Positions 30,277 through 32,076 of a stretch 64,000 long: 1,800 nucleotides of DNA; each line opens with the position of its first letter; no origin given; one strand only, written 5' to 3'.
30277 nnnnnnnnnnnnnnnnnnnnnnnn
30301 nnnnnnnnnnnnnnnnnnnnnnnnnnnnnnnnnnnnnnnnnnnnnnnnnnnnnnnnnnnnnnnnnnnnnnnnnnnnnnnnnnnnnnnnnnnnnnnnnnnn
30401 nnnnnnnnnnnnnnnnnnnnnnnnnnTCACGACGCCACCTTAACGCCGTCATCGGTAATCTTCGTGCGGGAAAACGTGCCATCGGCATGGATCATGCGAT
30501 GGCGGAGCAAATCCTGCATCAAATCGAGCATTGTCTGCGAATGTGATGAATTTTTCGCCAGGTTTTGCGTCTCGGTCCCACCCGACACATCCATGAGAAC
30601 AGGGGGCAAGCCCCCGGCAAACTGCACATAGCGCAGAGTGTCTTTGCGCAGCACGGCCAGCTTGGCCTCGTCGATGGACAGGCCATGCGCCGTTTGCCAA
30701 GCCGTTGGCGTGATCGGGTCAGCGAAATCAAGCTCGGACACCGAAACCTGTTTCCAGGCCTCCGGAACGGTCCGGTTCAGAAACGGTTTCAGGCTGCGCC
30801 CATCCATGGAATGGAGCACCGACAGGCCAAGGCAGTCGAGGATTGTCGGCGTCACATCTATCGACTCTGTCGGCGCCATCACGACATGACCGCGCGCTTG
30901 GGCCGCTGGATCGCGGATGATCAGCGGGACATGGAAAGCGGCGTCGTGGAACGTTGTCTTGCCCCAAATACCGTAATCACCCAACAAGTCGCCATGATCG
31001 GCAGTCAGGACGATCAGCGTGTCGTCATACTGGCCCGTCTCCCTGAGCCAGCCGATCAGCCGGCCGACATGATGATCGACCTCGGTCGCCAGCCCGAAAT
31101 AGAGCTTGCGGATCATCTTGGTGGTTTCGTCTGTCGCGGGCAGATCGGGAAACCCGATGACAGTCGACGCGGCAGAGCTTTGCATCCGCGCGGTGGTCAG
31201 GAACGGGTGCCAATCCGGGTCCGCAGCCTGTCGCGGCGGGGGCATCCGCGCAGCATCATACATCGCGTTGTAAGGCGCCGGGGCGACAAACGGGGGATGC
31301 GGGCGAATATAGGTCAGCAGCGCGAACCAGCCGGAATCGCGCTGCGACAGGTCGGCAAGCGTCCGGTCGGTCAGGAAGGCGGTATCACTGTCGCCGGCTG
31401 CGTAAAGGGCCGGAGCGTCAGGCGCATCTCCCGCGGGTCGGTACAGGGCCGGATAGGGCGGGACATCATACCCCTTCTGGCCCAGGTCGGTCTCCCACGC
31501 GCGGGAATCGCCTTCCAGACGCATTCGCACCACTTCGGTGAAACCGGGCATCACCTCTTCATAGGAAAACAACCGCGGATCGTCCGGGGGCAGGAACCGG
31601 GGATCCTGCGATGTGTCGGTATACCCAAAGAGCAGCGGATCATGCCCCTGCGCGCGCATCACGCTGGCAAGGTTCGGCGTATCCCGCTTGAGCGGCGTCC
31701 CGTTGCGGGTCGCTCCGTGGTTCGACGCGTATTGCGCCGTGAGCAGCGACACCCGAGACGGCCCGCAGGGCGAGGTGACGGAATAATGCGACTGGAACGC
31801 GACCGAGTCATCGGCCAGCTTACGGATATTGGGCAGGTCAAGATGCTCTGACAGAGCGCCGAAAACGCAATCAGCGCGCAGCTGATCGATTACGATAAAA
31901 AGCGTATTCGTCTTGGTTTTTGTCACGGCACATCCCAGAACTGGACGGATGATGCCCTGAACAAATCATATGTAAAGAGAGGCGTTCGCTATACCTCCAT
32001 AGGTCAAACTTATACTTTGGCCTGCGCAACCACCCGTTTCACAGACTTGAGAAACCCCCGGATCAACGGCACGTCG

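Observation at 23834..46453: Candidate phosphonolipid/phospholipid head-group scavenging island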

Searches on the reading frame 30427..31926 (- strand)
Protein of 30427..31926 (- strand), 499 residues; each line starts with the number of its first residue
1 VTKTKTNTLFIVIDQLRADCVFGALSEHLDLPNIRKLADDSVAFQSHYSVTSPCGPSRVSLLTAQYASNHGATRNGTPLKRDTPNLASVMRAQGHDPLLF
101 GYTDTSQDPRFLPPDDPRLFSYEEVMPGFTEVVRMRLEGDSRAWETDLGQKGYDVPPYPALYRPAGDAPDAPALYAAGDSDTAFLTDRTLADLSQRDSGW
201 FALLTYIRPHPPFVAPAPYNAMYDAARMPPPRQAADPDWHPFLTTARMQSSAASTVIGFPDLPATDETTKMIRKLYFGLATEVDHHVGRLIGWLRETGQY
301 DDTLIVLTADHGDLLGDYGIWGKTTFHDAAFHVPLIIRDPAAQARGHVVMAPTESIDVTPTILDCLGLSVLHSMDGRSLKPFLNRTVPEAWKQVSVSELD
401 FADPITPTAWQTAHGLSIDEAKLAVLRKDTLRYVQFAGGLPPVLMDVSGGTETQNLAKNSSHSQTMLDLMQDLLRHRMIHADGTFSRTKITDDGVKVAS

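Call 3: search_protein_families(library=pfam, proteins=[window:30427-31926:-])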
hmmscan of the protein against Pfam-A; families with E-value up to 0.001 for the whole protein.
window:30427-31926:- (499 aa): 3 families
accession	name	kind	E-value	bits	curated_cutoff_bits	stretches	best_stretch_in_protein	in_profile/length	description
PF00884.28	Sulfatase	-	1.4e-41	143.2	25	1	7-367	2-300/301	Sulfatase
PF01663.27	Phosphodiest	-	2.2e-12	47.7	23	2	8-76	1-66/342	Type I phosphodiesterase / nucleotide pyrophosphatase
PF16347.10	SGSH_C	-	2.6e-10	41.1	29.3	1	316-393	1-78/154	N-sulphoglucosamine sulphohydrolase, C-terminal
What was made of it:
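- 30427..31926 (-): Cytoplasmic phosphonate monoester hydrolase / phosphodiesterase-like enzyme (sulfatase fold, formylglycine motif CGPSR). Pfam Sulfatase (call 3).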

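Call 5: search_protein_families(library=ncbifam, proteins=[window:30427-31926:-])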
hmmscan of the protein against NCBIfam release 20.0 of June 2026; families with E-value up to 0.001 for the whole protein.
window:30427-31926:- (499 aa): 8 families
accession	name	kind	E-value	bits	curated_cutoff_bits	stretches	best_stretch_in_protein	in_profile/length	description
NF045661.1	HdlasePehA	equivalog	1e-117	393.9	900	1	5-495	2-503/506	phosphoric/sulfuric ester hydrolase PehA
TIGR03417.1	chol_sulfatase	equivalog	5.6e-49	167.4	433.45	1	4-472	1-435/500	choline-sulfatase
NF010322.0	PRK13759.1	equivalog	1e-48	166.1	481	2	193-394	193-390/486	arylsulfatase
NF052527.1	Mn_arylsulf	exception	5e-23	81.8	850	2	196-393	194-384/479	manganese-dependent arylsulfatase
NF038282.1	LapC_YejM_PbgA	exception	3e-11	42.3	825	1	238-365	377-499/584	LPS biosynthesis-modulating metalloenzyme YejM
NF038075.1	fam_STM4013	hypoth_equivalog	3.2e-05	23.5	250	1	282-335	206-256/261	STM4013/SEN3800 family hydrolase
NF053595.1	LptchSynLtaSGpos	equivalog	0.00012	20.8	970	1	268-369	422-529/626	lipoteichoic acid synthase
TIGR01307.1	pgm_bpd_ind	equivalog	0.00087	17.9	330.65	0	283-379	414-503/504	2,3-bisphosphoglycerate-independent phosphoglycerate mutase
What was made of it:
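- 30427..31926 (-): NCBIfam PehA is the best match, at 394 bits against a 900-bit cut-off (call 5).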

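Call 12: find_homologous_proteins(query=window:30427-31926:-, max_evalue=1e-30)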
Query window:30427-31926:- (499 aa): 2197 proteins with E <= 1e-30 among 8000 candidates; the best 120 are listed.
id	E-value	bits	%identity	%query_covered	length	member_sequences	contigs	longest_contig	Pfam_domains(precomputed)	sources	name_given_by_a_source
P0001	0.0e+0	1082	93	100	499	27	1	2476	PF01663.28,PF16347.11,PF00884.29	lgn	-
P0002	3.0e-272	922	79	100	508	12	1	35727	PF01663.28,PF16347.11,PF00884.29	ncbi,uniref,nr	ncbi:sulfatase-like hydrolase/transferase [Marivita sp.]|uniref:sulfatase-like hydrolase/transferase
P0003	3.6e-267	905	77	100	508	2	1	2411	PF01663.28,PF16347.11,PF00884.29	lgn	-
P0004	6.3e-267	904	77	100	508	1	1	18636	PF01663.28,PF16347.11,PF00884.29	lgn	-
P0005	4.1e-265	899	77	100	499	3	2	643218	PF01663.28,PF16347.11,PF00884.29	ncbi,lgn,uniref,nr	ncbi:sulfatase-like hydrolase/transferase [Marivita geojedonensis]|uniref:Phosphonate monoester hydr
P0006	2.3e-264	896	77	100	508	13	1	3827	PF01663.28,PF16347.11,PF00884.29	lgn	-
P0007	3.6e-264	895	77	100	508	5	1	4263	PF01663.28,PF16347.11,PF00884.29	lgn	-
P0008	3.2e-263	892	76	100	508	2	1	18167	PF01663.28,PF16347.11,PF00884.29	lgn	-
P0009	1.3e-262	890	76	100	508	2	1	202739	PF01663.28,PF16347.11,PF00884.29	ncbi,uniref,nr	ncbi:MAG: sulfatase-like hydrolase/transferase [Marivita sp.]|uniref:sulfatase-like hydrolase/transf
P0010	1.5e-261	887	78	98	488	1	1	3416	PF01663.28,PF16347.11,PF00884.29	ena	-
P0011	1.2e-260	884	76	100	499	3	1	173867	PF01663.28,PF16347.11,PF00884.29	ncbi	-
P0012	1.9e-260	883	76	100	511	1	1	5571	PF01663.28,PF16347.11,PF00884.29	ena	-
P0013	2.0e-259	880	76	100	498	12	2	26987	PF01663.28,PF16347.11,PF00884.29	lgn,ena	-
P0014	3.5e-259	879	76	100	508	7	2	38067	PF01663.28,PF16347.11,PF00884.29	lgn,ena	-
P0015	4.6e-259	879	75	100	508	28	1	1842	PF01663.28,PF16347.11,PF00884.29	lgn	-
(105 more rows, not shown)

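Call 14: find_related_loci(query=A1, collection=genome_contigs, flank=10000)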
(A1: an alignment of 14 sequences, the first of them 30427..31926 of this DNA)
Query A1 (499 aa) in genome_contigs; peptide patterns used: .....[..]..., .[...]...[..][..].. (x = any residue, [..] = any of these).
600 stretches matched a pattern (row limit reached: there are more); 583 encode a relative of the query (tblastn E <= 1e-3); the best 80 are kept; 80 distinct loci.
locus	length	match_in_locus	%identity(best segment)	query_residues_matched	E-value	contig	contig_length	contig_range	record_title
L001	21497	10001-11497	76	1-499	0e+0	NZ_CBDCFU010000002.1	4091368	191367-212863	MAG: Marivita sp. isolate 704bd39d-17c7-406b-b369-790d607bdb57 chromosome_2, whole genome shotgun sequence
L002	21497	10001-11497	72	1-499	0e+0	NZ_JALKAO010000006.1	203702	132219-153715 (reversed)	Marivita sp. S6314 scaffold_6_length203703, whole genome shotgun sequence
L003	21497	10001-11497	57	5-499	0e+0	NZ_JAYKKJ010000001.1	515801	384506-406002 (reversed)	Marivivens marinus strain MK-3 NODE_1_length_515801_cov_863.591659, whole genome shotgun sequence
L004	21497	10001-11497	56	5-499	6e-179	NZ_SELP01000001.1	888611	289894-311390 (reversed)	Loktanella sp. IMCC34160 NODE_1_length_888611_cov_175.025218, whole genome shotgun sequence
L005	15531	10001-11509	54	1-499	4e-175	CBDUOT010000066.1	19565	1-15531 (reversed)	MAG TPA_asm: uncultured Rhodobacterales bacterium isolate SRR22808127_concoct_16 genome assembly, contig: ERZ25043441.14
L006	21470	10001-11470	55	5-496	2e-173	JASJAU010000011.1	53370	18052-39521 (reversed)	MAG: Paracoccaceae bacterium isolate MO_035.B2 MO_035.c_84, whole genome shotgun sequence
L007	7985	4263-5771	53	1-494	2e-168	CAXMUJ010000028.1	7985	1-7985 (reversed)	MAG: uncultured Myxococcota bacterium isolate 10C-St8-MC-01_bin.5.orig genome assembly, contig: k141_483063, whole genom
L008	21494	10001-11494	53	7-494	2e-163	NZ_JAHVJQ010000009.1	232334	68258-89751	Leisingera aquaemixtae strain DP2N28-1 DP2N28-1_ctg009, whole genome shotgun sequence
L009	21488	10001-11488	52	5-496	5e-162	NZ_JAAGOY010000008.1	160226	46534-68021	Aliiroseovarius sp. PrR006 NODE_3_length_160226_cov_35.8971, whole genome shotgun sequence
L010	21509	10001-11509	52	1-494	2e-158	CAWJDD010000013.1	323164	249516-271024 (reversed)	MAG: uncultured Alphaproteobacteria bacterium isolate MFD03551.bin.2.87 genome assembly, contig: contig_54447, whole gen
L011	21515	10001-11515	50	1-496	1e-155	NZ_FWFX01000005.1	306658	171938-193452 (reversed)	Roseovarius albus strain CECT 7450, whole genome shotgun sequence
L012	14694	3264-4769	51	5-498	1e-154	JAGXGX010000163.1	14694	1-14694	MAG: Roseovarius sp. isolate LH_M49 k141_955921, whole genome shotgun sequence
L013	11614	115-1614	50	9-494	2e-152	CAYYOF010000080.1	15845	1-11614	MAG TPA_asm: uncultured Marinosulfonomonas sp. isolate binchicken_co357_136 genome assembly, contig: NODE_1561_length_15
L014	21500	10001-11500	50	7-496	1e-152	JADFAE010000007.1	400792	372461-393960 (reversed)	MAG: Roseobacter sp. isolate C15_61_62_6 c_000000000007, whole genome shotgun sequence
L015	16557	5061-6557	51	9-495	5e-152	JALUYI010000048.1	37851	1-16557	MAG: Rhodobacteraceae bacterium isolate 131-447_metabat2_scaf2bin.074 131-447_scaffold_534_c1, whole genome shotgun sequ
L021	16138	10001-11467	46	2-474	3e-121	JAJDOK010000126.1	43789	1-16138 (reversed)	MAG: Salaquimonas sp. isolate MASpbin.16 k141_2525985, whole genome shotgun sequence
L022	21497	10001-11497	44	5-492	3e-121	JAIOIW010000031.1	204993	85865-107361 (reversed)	MAG: Notoacmeibacter sp. isolate MAG_40 contig_41469, whole genome shotgun sequence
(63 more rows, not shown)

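Call 28: search_solved_structures(query=window:30427-31926:-, max_evalue=1e-10, show_alignments=2)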
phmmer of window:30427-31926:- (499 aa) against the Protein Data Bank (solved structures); distinct sequences matched with E-value up to 1e-10: 36.
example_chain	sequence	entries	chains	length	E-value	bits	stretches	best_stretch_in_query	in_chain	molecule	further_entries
4upk_A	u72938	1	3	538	1.4e-168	565.1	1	5-496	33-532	PHOSPHONATE MONOESTER HYDROLASE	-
4uph_A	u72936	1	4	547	2.7e-95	323.4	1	5-494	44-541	SULFATASE (SULFURIC ESTER HYDROLASE) PROTEIN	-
2vqr_A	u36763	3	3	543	2.4e-94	320.3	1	4-495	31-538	PUTATIVE SULFATASE | Multifunctional alkaline phosphatase superfamily protein pRL90232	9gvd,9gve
2w8s_A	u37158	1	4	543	1.1e-87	298.4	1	3-494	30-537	PHOSPHONATE MONOESTER HYDROLASE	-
4upl_A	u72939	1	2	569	9.3e-55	189.7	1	171-475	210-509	SULFATASE FAMILY PROTEIN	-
4upi_A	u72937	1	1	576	1.8e-51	178.9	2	170-463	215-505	SULFATASE FAMILY PROTEIN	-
6fny_A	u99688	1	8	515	2.3e-35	125.8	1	2-391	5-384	Choline-sulfatase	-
7pth_A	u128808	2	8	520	9.8e-34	120.4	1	1-392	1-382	Choline sulfatase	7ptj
6g5z_A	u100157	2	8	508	4.8e-33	118.1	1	5-392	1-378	Choline-sulfatase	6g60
7oz8_AAA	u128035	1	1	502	1e-28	103.8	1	199-393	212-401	Choline-sulfatase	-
6pt4_B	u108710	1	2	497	8.4e-28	100.8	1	190-385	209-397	exo-2S-iota carrageenan S1 sulfatase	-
5g2v_A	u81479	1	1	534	1.5e-26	96.7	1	276-394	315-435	N-ACETYLGLUCOSAMINE-6-SULFATASE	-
6ptk_A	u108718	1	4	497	1.5e-26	96.7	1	190-385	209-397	exo-2S-iota carrageenan S1 sulfatase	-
6pt6_B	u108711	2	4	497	2.1e-26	96.2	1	190-385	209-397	exo-2S-iota carrageenan S1 sulfatase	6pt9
6hhm_A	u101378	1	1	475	8.9e-22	80.9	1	4-396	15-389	Arylsulfatase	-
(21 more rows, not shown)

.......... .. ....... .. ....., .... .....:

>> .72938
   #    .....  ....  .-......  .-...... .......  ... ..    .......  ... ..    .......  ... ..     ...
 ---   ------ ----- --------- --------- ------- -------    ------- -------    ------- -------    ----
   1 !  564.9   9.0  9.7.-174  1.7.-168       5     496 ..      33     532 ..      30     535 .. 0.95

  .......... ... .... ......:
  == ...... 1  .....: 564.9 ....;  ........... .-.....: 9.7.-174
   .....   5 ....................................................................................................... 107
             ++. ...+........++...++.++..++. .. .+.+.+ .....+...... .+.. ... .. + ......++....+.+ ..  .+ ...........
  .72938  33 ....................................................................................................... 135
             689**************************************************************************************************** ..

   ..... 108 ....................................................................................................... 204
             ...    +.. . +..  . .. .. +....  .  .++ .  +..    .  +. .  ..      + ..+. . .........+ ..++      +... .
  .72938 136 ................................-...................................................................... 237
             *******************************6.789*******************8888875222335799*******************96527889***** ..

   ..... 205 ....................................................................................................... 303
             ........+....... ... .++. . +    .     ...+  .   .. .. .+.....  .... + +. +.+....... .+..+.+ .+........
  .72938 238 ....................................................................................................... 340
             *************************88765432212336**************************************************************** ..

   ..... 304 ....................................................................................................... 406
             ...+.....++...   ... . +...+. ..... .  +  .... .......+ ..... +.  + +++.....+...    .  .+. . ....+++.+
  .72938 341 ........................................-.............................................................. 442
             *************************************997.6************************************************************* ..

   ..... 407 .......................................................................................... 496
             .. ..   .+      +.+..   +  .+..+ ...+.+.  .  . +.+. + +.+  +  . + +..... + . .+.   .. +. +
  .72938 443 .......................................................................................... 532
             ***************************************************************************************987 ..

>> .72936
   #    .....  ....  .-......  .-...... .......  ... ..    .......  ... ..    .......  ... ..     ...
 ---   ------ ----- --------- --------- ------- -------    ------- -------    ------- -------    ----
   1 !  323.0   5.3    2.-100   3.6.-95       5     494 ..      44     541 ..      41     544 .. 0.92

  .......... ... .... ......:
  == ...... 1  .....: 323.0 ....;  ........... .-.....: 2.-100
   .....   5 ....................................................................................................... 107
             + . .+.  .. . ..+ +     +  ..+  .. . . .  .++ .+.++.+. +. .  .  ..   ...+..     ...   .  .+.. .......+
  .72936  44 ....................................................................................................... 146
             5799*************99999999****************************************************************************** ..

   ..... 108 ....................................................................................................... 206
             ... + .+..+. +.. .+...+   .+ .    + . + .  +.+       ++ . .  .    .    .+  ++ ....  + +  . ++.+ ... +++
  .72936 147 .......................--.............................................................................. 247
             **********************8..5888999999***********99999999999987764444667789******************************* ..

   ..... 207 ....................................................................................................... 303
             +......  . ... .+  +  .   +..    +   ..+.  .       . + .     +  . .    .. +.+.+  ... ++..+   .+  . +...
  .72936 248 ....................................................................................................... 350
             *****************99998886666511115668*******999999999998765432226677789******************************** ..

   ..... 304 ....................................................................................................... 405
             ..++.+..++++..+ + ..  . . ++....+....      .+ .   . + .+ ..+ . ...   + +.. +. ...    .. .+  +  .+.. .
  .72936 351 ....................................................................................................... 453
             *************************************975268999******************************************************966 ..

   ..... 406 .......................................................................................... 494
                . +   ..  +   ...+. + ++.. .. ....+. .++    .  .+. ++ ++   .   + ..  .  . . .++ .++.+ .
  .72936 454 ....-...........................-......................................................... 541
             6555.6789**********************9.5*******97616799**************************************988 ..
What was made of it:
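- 30427..31926 (-): PDB 4UPK 'phosphonate monoester hydrolase' scores 565 bits (call 28).
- On Phosphonate monoester hydrolase clade of the alkaline-phosphatase superfamily: 4UPK scores 565 bits and 2VQR/2W8S score 298-320 bits, against 126 bits or less for choline sulfatases (call 28).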

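Call 61: search_dna_similar(query=window:30427-31926:-, collection=plasmids, mode=protein, max_evalue=1e-60, max_rows=30)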
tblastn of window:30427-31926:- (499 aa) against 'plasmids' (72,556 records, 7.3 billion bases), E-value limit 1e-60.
Records with a match: 38; places in all: 38; records where one place covers at least 80% of the query: 38.
Best place of each record, by identity: <60% 38.
By first word of the organism name: Rhizobium 20; Aliiroseovarius 8; Ruegeria 5; Rhodobacteraceae 1; Aureimonas 1; Pseudoroseomonas 1; Pararhizobium 1; Roseibium 1.
By predicted mobility (MOB-suite, as given by PLSDB): non-mobilizable 32; conjugative 4; mobilizable 2.
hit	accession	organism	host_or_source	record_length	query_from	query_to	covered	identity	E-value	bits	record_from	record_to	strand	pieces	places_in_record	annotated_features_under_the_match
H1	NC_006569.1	Ruegeria pomeroyi DSS-3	-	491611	5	496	99%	53.4%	1e-158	506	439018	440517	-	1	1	alkaline phosphatase family protein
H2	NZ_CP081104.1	Ruegeria conchae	-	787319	5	494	98%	53.2%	4e-160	510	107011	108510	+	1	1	sulfatase-like hydrolase/transferase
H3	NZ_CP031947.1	Ruegeria sp. AD91A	-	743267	7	499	99%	51.2%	5e-151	484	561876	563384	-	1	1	alkaline phosphatase family protein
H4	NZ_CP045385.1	Ruegeria sp. THAF33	pure culture,Surface of a polyethylene ...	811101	7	499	99%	51.2%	2e-150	482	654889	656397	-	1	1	alkaline phosphatase family protein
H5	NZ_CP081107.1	Ruegeria sp. B32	-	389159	7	496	98%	51.5%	6e-152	486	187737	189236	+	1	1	sulfatase-like hydrolase/transferase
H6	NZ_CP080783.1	Aliiroseovarius crassostreae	-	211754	2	494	99%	51.1%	4e-151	484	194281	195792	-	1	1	alkaline phosphatase family protein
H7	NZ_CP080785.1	Aliiroseovarius crassostreae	-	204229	2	496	99%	50.7%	2e-150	482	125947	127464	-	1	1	alkaline phosphatase family protein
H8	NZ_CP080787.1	Aliiroseovarius crassostreae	-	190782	2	496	99%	50.7%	3e-150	482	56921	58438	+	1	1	alkaline phosphatase family protein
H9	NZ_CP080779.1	Aliiroseovarius crassostreae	-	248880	2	494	99%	50.9%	1e-150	483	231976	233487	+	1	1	alkaline phosphatase family protein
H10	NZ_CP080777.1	Aliiroseovarius crassostreae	-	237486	2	494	99%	50.9%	2e-150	482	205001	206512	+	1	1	alkaline phosphatase family protein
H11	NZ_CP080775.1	Aliiroseovarius crassostreae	-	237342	2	494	99%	50.7%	2e-150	482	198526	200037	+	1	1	alkaline phosphatase family protein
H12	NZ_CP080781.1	Aliiroseovarius crassostreae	-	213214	2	494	99%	50.7%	1e-149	479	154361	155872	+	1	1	alkaline phosphatase family protein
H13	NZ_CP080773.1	Aliiroseovarius crassostreae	-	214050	2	494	99%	50.7%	1e-149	479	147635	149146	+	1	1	alkaline phosphatase family protein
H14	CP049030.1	Rhodobacteraceae bacterium SC52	Apostichopus japonicus,pure ...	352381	7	485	96%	42.8%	2e-99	335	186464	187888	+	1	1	sulfatase-like hydrolase/transferase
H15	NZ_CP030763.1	Rhizobium leguminosarum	Genomic DNA from Bacterial pure culture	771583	5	499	99%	39.4%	4e-87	299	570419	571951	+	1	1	pehA: phosphoric/sulfuric ester hydrolase PehA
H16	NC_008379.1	Rhizobium johnstonii 3841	-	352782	5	499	99%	39.2%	2e-86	297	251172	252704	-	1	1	phosphoric/sulfuric ester hydrolase PehA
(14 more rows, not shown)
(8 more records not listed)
